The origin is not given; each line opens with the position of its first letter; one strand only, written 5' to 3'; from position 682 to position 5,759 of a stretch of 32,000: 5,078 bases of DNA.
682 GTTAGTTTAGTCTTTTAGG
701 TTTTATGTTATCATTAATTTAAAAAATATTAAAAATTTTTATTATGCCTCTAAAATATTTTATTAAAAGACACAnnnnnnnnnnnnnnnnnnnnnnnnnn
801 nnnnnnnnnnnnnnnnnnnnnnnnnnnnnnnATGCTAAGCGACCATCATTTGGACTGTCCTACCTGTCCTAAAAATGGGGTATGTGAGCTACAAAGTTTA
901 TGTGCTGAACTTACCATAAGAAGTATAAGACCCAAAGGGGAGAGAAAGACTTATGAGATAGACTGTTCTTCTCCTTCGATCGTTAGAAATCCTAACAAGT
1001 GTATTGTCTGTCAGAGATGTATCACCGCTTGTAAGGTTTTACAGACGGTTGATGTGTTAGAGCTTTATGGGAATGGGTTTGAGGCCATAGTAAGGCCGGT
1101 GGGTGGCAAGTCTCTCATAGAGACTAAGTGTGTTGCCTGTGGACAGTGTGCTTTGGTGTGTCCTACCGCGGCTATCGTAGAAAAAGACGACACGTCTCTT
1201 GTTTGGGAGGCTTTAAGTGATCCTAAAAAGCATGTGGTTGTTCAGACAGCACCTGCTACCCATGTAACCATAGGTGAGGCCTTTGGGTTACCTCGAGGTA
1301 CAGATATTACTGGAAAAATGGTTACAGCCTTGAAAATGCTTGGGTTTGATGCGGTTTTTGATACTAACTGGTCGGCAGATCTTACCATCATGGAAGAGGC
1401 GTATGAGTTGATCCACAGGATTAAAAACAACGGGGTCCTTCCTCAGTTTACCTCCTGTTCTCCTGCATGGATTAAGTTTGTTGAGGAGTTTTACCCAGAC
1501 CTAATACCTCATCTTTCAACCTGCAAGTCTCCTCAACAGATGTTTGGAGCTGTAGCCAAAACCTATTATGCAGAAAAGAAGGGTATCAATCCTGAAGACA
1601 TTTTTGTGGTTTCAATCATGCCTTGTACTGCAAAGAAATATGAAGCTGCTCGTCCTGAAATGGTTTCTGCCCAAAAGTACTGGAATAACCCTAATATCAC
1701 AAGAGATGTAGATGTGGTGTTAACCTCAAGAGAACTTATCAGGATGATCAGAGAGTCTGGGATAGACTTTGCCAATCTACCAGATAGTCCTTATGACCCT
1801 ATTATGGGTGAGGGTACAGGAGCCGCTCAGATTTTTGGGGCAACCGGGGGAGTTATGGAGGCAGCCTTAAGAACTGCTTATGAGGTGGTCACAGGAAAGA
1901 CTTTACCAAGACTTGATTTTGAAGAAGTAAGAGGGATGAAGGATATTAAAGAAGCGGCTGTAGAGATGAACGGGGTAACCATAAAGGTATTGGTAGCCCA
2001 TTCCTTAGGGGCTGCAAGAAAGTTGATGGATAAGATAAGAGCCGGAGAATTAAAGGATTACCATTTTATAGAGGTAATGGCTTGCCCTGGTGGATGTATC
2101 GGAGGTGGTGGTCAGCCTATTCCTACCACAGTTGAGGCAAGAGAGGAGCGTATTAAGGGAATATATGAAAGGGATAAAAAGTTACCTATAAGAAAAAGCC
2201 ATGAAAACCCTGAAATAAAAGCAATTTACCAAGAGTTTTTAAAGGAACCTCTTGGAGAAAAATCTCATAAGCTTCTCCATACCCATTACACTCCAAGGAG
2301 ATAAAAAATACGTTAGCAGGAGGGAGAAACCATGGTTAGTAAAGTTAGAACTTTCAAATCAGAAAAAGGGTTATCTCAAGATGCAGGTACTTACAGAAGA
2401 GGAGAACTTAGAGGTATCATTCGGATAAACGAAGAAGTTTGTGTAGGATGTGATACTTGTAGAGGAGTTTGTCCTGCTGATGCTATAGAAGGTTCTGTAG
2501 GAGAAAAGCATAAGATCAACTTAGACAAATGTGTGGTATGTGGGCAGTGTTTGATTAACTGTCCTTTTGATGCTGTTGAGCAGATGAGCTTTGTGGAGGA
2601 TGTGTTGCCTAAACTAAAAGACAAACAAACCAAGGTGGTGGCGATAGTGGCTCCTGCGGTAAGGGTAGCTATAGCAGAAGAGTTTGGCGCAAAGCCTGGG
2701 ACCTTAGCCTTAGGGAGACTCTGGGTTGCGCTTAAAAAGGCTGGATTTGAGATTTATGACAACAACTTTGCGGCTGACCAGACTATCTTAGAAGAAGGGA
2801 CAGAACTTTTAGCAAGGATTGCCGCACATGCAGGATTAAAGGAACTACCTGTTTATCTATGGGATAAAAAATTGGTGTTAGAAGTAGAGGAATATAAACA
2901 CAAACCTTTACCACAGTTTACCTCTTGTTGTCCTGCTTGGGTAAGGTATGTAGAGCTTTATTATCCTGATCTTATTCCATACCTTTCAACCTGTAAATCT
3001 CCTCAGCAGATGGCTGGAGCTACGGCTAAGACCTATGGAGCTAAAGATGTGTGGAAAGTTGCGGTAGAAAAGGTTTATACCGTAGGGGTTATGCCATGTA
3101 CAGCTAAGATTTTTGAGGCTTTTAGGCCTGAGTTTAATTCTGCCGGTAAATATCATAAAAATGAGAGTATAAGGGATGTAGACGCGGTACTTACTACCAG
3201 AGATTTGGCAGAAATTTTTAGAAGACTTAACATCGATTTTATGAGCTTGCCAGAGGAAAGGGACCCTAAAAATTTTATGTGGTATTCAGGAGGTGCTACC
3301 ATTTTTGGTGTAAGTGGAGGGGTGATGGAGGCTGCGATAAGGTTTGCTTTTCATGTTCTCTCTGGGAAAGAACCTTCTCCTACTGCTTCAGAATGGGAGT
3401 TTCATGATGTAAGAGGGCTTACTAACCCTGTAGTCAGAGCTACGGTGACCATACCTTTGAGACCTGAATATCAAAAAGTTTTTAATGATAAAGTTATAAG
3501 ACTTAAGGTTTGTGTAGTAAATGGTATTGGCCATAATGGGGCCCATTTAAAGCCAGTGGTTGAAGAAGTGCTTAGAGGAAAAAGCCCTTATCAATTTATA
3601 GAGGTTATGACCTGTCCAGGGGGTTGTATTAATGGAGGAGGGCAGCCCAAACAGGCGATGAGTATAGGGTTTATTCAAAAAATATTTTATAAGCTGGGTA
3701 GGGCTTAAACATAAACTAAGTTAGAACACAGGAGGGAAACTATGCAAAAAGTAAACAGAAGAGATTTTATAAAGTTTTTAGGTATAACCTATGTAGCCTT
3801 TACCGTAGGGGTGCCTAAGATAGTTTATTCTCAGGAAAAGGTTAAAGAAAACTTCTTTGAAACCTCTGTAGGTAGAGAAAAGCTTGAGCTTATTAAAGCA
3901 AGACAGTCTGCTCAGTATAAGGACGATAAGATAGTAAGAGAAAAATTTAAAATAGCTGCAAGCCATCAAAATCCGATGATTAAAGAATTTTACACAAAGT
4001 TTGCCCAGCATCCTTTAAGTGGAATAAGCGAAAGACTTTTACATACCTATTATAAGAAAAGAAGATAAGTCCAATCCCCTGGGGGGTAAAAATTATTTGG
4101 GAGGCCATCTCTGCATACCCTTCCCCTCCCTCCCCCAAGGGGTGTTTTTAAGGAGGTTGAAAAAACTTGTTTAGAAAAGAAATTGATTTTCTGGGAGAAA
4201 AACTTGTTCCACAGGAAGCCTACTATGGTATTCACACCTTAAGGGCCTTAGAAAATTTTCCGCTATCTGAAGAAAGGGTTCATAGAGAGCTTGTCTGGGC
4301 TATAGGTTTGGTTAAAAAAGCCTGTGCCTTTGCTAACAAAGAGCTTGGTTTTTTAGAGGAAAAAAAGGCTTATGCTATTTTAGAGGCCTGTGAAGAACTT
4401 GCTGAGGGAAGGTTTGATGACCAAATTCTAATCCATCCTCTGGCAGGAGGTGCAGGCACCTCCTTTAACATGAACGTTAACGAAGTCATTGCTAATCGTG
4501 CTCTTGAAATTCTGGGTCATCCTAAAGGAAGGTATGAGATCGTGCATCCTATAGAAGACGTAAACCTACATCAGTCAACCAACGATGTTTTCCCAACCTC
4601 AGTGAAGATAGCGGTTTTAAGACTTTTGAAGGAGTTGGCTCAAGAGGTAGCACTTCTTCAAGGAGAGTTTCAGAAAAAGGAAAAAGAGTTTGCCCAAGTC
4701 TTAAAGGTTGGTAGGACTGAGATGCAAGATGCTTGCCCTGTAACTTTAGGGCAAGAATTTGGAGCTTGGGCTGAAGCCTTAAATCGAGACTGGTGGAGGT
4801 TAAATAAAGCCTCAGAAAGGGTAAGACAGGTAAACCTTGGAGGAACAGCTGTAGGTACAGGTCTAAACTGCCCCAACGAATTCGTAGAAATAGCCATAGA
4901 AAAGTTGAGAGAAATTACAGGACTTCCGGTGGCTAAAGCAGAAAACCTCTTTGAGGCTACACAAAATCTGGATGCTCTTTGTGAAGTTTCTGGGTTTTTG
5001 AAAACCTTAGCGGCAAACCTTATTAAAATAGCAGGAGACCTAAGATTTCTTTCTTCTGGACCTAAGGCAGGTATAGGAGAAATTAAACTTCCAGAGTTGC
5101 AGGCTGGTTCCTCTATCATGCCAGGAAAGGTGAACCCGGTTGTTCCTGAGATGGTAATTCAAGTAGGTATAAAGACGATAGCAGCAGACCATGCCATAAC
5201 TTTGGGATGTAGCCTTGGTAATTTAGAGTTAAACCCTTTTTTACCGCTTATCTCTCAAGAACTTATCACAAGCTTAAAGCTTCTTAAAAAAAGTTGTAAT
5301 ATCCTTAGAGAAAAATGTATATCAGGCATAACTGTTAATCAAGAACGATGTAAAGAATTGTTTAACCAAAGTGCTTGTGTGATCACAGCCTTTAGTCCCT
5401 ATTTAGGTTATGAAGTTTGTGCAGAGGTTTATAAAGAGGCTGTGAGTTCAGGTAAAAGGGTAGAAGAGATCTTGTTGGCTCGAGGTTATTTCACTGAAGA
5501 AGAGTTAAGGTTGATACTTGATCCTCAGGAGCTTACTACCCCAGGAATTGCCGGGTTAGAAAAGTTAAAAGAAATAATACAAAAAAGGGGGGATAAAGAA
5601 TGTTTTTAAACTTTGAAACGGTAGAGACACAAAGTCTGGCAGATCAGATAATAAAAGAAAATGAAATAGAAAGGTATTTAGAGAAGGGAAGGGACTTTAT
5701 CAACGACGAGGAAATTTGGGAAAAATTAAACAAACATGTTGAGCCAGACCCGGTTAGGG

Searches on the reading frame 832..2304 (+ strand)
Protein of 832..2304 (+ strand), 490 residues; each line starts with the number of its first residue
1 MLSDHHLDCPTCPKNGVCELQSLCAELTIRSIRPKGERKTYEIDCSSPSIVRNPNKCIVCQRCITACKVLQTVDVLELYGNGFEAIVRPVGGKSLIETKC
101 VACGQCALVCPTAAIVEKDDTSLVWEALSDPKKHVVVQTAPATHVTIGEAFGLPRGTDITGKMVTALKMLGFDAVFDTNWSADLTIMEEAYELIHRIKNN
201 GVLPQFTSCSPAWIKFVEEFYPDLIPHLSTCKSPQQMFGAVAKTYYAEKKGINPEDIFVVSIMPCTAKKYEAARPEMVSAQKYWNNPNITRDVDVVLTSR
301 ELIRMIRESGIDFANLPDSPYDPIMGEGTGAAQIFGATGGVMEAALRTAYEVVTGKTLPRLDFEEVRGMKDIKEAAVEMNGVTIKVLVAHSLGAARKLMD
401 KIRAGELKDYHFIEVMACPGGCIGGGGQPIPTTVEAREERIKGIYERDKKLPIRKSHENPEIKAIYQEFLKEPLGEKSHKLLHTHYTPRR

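Call 34: search_protein_families(library=pfam, proteins=[window:832-2304:+], max_evalue=0.00001)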
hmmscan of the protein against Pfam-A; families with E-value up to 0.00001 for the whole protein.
window:832-2304:+ (490 aa): 4 families
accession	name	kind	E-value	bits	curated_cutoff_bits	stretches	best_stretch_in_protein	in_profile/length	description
PF02906.19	Fe_hyd_lg_C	-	3.1e-100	335.3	22.1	1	133-426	1-245/245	Iron only hydrogenase large subunit, C-terminal domain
PF02256.22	Fe_hyd_SSU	-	1.6e-26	92.5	24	1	435-489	2-56/56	Iron hydrogenase small subunit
PF10588.14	NADH-G_4Fe-4S_3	-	6.2e-12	45.3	27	1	1-33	8-40/40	NADH-ubiquinone oxidoreductase-G iron-sulfur binding region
PF00037.32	Fer4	-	6.6e-09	35.7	21.1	1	96-115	4-23/24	4Fe-4S binding domain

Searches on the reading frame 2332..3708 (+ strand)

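Call 34: search_protein_families(library=pfam, proteins=[window:2332-3708:+], max_evalue=0.00001)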
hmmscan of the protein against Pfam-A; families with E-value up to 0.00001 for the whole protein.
window:2332-3708:+ (458 aa): 8 families
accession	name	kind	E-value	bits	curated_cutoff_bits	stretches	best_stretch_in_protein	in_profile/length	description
PF02906.19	Fe_hyd_lg_C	-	1.1e-73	248.4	22.1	1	101-436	2-245/245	Iron only hydrogenase large subunit, C-terminal domain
PF00037.32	Fer4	-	1.7e-10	40.7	21.1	0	61-82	2-23/24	4Fe-4S binding domain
PF14697.11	Fer4_21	-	6.7e-09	36.2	35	1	31-82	2-57/59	4Fe-4S dicluster domain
PF13237.11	Fer4_10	-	1.8e-08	34.6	25.5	1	30-78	2-53/53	4Fe-4S dicluster domain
PF12797.12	Fer4_2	-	5.4e-08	32.7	24.5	0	29-49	2-22/22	4Fe-4S binding domain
PF12838.12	Fer4_7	-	5.8e-07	30.3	27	0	37-81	2-52/52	4Fe-4S dicluster domain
PF13484.11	Fer4_16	-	5.3e-06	27.6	30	0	37-55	2-20/66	4Fe-4S double cluster binding domain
PF13187.11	Fer4_9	-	9.7e-06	26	27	1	37-80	2-50/52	4Fe-4S dicluster domain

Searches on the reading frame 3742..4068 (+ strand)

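Call 34: search_protein_families(library=pfam, proteins=[window:3742-4068:+], max_evalue=0.00001)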
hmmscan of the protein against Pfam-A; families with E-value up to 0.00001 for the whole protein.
window:3742-4068:+ (108 aa): 1 family
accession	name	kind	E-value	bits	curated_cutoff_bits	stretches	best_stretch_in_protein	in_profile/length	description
PF02256.22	Fe_hyd_SSU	-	1.1e-15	57.9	24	1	49-107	2-56/56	Iron hydrogenase small subunit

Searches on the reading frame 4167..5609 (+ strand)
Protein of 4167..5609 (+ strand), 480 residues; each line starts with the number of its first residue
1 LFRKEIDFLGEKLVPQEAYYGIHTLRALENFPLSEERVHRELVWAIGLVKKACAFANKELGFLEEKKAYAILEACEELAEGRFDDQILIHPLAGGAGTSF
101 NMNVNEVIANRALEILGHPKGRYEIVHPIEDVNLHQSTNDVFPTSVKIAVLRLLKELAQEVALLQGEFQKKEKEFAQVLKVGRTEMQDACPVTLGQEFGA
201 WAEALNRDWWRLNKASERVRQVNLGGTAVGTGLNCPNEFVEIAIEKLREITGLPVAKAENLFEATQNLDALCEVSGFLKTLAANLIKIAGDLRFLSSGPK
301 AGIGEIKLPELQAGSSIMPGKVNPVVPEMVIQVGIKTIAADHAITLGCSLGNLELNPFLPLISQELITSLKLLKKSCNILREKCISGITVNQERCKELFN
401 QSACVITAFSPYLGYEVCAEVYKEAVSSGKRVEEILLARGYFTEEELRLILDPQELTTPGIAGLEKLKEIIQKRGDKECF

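Call 34: search_protein_families(library=pfam, proteins=[window:4167-5609:+], max_evalue=0.00001)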
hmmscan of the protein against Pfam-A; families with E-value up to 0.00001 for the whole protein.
window:4167-5609:+ (480 aa): 2 families
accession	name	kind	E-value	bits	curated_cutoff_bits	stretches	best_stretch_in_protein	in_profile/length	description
PF00206.25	Lyase_1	-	5.9e-90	302.3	27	1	12-334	3-307/312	Lyase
PF10415.14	FumaraseC_C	-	1.6e-16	60.9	32.5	1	406-457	2-53/54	Fumarase C C-terminus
